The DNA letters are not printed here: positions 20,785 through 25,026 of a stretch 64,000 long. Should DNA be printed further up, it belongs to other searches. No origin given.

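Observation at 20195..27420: Four arrays of a palindromic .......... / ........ minisatellite within 7 kb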

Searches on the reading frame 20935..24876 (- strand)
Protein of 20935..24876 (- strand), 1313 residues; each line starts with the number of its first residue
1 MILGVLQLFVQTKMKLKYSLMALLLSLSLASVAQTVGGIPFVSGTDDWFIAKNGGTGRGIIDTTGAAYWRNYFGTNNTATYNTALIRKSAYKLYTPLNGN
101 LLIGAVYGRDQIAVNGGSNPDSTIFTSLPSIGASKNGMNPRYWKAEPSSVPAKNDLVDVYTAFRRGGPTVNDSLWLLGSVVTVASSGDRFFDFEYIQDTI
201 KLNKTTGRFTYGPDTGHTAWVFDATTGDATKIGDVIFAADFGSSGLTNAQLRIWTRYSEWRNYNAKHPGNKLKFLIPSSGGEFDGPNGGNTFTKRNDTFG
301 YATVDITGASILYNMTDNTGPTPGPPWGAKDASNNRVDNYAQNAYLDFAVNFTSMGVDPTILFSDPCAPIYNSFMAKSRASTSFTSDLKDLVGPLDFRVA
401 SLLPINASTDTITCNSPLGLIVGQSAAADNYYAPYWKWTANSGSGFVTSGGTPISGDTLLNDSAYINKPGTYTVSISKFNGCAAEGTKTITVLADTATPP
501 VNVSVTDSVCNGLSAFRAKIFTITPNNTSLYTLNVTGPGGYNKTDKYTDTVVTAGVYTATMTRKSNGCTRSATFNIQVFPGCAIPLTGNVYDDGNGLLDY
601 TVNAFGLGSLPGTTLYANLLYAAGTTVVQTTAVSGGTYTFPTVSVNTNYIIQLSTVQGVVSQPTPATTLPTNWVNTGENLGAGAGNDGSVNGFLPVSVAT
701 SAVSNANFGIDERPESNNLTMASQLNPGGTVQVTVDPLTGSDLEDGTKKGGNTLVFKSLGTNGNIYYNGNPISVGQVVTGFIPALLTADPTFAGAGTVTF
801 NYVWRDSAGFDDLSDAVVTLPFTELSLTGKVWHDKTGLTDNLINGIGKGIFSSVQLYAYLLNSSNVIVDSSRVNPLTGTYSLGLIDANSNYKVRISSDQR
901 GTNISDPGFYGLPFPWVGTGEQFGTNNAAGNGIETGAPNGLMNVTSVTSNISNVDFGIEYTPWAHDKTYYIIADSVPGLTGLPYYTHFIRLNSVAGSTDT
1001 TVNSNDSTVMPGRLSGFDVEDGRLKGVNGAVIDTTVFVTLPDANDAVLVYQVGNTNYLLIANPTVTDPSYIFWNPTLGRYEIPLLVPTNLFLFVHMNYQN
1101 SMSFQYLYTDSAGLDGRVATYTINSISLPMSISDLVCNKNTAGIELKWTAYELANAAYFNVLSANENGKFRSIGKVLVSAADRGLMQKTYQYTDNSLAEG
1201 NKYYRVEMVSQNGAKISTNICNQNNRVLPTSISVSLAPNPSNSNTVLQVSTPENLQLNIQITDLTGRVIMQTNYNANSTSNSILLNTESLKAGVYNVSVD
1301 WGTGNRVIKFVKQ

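Call 11: search_protein_families(library=pfam, proteins=[window:20935-24876:-], max_evalue=0.01)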
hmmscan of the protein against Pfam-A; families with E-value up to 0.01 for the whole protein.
window:20935-24876:- (1313 aa): 2 families
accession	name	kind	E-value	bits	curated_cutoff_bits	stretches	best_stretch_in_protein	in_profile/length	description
PF18962.6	Por_Secre_tail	-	8.3e-09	36.1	27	1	1238-1309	3-72/75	Secretion system C-terminal sorting domain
PF11589.14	DUF3244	-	0.0083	16.5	25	1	1231-1299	16-83/96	Domain of unknown function (DUF3244)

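Call 78: find_encoding_contigs(protein=window:20935-24837:-, flank=10000, max_places=10)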
Protein window:20935-24837:- (1300 aa): no gene with exactly this product is on record in the collection.
